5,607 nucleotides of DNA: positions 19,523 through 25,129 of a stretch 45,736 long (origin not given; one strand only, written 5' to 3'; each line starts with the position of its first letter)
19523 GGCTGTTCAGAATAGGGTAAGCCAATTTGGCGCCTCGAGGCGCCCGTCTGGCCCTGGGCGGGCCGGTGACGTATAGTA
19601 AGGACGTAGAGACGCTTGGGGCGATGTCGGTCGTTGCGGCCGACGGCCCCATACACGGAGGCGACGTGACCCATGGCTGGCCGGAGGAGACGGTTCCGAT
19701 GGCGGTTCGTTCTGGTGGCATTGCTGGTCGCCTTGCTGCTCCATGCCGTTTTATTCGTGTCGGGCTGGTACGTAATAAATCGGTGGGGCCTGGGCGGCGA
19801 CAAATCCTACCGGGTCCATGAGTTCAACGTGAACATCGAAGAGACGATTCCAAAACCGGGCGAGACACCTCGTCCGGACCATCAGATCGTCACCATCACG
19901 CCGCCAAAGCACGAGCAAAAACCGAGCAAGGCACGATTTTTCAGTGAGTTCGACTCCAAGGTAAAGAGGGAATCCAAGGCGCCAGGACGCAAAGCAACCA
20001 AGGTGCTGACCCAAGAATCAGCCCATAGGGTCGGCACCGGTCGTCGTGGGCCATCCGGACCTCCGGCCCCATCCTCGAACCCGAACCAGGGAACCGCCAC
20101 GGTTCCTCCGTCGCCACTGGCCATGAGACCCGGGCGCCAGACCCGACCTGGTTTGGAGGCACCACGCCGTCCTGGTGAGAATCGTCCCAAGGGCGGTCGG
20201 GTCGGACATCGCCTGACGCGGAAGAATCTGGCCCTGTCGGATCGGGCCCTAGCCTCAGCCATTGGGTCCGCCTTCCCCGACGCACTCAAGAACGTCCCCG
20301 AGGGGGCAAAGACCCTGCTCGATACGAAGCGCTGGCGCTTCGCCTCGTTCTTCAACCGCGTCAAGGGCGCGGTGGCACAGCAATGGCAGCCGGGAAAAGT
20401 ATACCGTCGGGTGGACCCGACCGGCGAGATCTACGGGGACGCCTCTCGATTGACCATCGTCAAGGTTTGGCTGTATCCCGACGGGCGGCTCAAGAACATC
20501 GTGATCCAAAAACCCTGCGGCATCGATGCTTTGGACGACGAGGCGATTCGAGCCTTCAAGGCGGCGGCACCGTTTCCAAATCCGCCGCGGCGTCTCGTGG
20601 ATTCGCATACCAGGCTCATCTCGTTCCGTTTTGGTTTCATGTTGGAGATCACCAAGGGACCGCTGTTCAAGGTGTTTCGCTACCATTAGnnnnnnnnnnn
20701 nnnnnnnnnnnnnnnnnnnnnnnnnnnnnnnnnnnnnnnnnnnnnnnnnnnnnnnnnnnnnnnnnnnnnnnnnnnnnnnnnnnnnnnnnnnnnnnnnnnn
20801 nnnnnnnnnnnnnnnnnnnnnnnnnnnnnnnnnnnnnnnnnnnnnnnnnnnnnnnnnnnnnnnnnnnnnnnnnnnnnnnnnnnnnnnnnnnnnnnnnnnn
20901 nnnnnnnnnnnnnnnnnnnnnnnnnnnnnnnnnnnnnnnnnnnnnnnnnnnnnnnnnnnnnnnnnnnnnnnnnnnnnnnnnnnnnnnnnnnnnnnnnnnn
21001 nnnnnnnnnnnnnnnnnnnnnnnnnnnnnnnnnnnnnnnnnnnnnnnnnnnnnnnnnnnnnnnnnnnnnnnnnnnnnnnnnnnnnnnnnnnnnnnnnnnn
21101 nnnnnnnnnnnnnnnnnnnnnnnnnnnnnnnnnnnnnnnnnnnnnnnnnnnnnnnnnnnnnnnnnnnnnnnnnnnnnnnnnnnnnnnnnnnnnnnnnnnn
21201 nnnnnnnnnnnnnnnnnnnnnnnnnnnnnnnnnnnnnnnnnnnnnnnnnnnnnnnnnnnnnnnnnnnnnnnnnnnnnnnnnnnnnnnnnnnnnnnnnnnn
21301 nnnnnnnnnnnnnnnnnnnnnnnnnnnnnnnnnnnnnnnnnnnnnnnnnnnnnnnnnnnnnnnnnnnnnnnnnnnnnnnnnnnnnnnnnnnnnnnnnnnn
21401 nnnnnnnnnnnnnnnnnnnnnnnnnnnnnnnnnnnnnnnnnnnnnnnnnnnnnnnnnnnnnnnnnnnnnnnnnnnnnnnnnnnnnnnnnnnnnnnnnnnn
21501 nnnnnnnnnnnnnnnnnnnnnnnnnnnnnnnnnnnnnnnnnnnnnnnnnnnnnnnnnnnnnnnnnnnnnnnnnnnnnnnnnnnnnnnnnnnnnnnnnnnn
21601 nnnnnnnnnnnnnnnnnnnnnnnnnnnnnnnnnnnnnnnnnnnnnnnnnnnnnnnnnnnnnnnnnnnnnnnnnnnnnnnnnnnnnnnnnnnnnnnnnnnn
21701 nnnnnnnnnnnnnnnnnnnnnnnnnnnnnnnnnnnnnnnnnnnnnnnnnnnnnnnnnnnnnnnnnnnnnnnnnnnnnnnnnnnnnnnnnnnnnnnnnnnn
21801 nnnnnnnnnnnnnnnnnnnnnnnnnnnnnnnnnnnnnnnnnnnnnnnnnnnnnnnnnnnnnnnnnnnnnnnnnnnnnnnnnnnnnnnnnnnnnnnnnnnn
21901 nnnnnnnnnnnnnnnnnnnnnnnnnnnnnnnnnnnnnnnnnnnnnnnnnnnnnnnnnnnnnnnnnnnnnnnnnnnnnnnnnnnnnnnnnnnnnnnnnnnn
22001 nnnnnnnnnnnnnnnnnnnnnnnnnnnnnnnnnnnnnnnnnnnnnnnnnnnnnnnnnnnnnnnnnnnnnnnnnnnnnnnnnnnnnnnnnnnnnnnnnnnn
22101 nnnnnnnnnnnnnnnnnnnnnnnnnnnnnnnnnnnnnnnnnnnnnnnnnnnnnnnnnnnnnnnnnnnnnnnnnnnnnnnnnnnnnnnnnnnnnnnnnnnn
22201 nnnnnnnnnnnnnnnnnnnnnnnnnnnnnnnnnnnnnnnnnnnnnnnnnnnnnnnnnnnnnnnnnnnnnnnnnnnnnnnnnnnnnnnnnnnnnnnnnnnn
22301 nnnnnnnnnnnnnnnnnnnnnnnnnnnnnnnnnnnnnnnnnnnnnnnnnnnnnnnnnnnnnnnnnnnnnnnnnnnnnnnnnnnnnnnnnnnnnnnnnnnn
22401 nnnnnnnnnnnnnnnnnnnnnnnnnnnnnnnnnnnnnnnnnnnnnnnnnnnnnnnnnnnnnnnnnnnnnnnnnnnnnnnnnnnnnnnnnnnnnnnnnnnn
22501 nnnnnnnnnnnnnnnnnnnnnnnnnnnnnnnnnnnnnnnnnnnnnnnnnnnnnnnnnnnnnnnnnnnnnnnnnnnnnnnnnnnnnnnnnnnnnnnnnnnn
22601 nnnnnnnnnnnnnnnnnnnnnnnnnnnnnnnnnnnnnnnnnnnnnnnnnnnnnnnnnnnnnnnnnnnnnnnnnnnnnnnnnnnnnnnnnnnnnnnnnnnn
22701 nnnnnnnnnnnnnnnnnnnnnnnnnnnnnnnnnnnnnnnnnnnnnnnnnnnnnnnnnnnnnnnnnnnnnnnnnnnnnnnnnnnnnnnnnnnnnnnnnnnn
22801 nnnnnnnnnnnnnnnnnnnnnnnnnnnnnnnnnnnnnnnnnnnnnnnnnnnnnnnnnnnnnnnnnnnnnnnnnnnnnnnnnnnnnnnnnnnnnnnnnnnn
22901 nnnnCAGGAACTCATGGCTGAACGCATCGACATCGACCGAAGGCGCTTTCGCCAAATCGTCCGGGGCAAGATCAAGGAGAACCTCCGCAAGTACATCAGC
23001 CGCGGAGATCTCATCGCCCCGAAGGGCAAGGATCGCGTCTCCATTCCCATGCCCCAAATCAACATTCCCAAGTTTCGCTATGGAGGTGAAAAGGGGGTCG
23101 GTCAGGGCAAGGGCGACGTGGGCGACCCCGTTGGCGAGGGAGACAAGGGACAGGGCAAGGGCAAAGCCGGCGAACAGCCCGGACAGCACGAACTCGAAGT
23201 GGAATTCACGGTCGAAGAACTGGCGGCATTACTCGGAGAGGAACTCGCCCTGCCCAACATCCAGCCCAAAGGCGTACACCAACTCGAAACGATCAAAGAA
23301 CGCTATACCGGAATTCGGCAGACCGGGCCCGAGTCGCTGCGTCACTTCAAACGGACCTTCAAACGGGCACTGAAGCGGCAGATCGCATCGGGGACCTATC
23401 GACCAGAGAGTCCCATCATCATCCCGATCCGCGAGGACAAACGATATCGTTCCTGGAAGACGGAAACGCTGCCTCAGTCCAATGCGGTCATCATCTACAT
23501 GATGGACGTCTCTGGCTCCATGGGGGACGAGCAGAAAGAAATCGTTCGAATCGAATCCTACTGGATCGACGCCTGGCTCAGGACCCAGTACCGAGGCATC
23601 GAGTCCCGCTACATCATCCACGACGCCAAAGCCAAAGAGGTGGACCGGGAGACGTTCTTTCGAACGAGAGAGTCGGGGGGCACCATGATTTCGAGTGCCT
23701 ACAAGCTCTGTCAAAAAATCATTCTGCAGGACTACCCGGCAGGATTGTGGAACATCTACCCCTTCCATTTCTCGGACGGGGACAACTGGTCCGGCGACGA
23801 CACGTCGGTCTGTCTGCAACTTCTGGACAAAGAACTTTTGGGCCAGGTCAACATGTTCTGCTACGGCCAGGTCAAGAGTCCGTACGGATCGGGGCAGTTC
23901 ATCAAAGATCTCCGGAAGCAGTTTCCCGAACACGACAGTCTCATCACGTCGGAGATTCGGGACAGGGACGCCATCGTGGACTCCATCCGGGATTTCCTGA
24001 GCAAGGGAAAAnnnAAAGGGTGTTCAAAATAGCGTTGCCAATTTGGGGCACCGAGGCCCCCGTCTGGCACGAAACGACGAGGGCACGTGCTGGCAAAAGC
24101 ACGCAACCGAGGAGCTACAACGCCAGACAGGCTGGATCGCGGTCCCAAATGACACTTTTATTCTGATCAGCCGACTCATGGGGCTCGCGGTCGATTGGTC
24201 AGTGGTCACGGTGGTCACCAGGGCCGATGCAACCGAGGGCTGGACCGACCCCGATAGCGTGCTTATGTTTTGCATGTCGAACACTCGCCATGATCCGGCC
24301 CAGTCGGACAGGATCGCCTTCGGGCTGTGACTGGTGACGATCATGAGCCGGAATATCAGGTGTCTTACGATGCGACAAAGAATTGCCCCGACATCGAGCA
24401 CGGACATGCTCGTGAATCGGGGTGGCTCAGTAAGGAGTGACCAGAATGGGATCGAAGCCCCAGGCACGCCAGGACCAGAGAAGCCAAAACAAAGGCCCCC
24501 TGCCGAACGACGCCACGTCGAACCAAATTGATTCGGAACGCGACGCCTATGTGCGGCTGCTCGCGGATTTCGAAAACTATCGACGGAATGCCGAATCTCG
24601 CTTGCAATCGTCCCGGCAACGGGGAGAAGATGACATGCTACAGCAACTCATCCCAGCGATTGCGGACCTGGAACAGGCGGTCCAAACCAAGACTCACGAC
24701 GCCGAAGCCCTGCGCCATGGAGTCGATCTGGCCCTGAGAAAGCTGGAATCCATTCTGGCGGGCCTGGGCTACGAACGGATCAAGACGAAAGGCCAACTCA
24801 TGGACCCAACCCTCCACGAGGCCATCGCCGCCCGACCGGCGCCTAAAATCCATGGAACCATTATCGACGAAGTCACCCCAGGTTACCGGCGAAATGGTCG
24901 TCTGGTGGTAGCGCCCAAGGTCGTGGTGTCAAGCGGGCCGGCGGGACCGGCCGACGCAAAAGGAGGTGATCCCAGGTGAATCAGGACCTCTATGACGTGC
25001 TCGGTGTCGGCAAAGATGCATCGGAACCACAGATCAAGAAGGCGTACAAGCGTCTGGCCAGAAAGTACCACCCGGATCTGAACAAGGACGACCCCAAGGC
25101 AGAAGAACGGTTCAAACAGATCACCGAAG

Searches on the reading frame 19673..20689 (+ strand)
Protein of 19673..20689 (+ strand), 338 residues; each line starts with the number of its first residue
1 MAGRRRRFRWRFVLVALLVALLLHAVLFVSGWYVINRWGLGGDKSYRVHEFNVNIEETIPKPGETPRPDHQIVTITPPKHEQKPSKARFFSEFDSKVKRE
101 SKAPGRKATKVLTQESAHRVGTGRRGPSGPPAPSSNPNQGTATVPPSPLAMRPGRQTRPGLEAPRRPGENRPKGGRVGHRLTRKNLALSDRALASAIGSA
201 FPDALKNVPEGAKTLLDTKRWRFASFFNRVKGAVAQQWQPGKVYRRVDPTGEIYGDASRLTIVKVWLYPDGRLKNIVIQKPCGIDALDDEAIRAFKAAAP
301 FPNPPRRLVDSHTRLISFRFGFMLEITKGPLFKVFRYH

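Call 9: search_protein_families(library=pfam, proteins=[window:19673-20689:+])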
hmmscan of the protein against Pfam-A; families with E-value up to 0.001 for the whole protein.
window:19673-20689:+ (338 aa): 2 families
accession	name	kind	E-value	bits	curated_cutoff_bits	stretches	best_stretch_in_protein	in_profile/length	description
PF13103.11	TonB_2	-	1e-06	29.2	22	1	243-309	8-76/85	TonB C terminal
PF03544.19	TonB_C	-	5.7e-06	27.1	24.6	1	262-320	19-77/79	Gram-negative bacterial TonB protein C-terminal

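Call 45: find_homologous_proteins(query=window:19673-20686:+, max_evalue=1e-30)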
Query window:19673-20686:+ (338 aa): 468 proteins with E <= 1e-30 among 6046 candidates; the best 120 are listed.
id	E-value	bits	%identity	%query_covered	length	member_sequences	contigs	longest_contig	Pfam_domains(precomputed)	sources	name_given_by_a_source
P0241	4.2e-227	771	100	100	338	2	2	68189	PF03544.20,PF13103.12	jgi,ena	-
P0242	1.2e-91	326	50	89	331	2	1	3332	-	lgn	-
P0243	3.0e-91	325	51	97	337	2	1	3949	-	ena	-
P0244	9.5e-90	320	56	83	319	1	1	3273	PF03544.20,PF13103.12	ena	-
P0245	1.3e-89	319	51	90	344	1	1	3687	-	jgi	jgi:TonB family protein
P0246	3.2e-89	318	51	88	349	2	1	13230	PF03544.20,PF13103.12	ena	-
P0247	2.5e-88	315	54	84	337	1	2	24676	PF03544.20,PF13103.12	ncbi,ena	-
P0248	5.7e-86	307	50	96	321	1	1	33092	PF03544.20,PF13103.12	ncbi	-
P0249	3.5e-84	301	48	96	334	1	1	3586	-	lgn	-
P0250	4.2e-84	301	53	83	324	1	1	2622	PF03544.20,PF13103.12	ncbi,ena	-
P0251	5.4e-84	301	48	96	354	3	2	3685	-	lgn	-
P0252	6.6e-83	297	49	89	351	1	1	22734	PF13103.12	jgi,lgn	jgi:TonB family protein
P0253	5.4e-80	288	46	92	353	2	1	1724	-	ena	-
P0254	8.5e-80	287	44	100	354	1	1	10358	-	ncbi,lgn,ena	-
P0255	3.2e-79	285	43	100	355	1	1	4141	PF13103.12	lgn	-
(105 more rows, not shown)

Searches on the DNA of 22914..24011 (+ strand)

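Call 36: search_rna_families(sources=[L010, L013, L008], threshold=evalue, max_evalue=10)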
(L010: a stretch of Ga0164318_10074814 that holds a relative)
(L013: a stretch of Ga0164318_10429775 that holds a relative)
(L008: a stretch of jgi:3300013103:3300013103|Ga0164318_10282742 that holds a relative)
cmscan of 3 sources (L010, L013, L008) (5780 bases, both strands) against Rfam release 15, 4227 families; matches with E-value up to 10: 4.
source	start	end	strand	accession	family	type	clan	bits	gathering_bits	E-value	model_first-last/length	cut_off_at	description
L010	2762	2875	-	RF02130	GNAS-AS1_4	Gene; lncRNA;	-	22.4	50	9.5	1-122/122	no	GNAS antisense RNA 1 conserved region 4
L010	2639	2690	+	RF03057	nhaA-I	Cis-reg; riboswitch;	-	19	37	1.9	1-55/55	no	nhaA-I RNA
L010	1447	1510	-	RF01555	TB9Cs3H1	Gene; snRNA; snoRNA; HACA-box;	-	18.2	45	9.1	1-68/68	no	Trypanosomatid snoRNA TB9Cs3H1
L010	384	425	-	RF02044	CDKN2B-AS_2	Gene; lncRNA;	-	15.8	50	8.6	1-46/46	no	CDKN2B antisense RNA 1 convserved region 2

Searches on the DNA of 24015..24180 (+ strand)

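Call 70: search_dna_similar(query=window:24015-24180:+, collection=plasmids, mode=distant, max_evalue=0.01, max_rows=10)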
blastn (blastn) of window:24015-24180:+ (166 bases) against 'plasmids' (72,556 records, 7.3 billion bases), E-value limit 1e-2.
No match.

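Call 71: search_dna_similar(query=window:24015-24180:+, collection=phages, mode=distant, max_evalue=0.01, max_rows=10)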
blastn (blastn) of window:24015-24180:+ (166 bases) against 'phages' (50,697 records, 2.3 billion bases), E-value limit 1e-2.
No match.

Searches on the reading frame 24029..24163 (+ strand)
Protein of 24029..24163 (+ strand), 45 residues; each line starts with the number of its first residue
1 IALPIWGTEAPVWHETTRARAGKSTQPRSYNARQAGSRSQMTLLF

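Call 72: search_protein_representatives(protein=window:24029-24163:+)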
Query: 45 residues. Proteins with E-value up to 0.001 (for the whole library): 2; up to 1e-10: 0; up to 1e-30: 0. The best 2 are listed.
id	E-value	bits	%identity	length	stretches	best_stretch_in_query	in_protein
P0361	6.8e-06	42.0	64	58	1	1-45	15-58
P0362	9.6e-05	38.5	39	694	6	4-42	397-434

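Call 74: find_encoding_contigs(protein=P0361, flank=10000, max_places=6)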
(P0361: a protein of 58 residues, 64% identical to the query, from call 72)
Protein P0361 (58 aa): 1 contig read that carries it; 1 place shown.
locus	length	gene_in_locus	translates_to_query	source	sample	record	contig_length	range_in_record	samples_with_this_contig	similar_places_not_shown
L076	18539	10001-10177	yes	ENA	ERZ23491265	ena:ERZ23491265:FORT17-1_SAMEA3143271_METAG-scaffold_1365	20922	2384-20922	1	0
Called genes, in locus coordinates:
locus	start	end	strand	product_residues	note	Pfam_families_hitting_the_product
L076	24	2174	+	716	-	PF12969:DUF3857, PF01841:Transglut_core (weak)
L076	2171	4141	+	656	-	PF12969:DUF3857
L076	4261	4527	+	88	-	-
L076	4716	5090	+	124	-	-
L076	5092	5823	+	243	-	-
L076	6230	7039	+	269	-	-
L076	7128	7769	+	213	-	-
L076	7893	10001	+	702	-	-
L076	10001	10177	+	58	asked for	-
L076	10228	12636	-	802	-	PF17803:Cadherin_4, PF17892:Cadherin_5, PF17963:Big_9, PF22842:Pel9A-like_beta_helix (weak), PF05048:NosD (faint), PF13229:Beta_helix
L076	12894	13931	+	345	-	-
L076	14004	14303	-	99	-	-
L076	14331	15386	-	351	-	-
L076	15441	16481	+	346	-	-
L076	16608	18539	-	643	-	?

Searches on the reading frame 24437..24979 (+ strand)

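Call 9: search_protein_families(library=pfam, proteins=[window:24437-24979:+])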
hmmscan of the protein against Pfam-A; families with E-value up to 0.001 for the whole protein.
window:24437-24979:+ (180 aa): 1 family
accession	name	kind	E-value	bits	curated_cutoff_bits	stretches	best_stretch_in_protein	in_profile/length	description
PF01025.24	GrpE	-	9.5e-29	100.6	25.8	1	24-165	20-164/165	GrpE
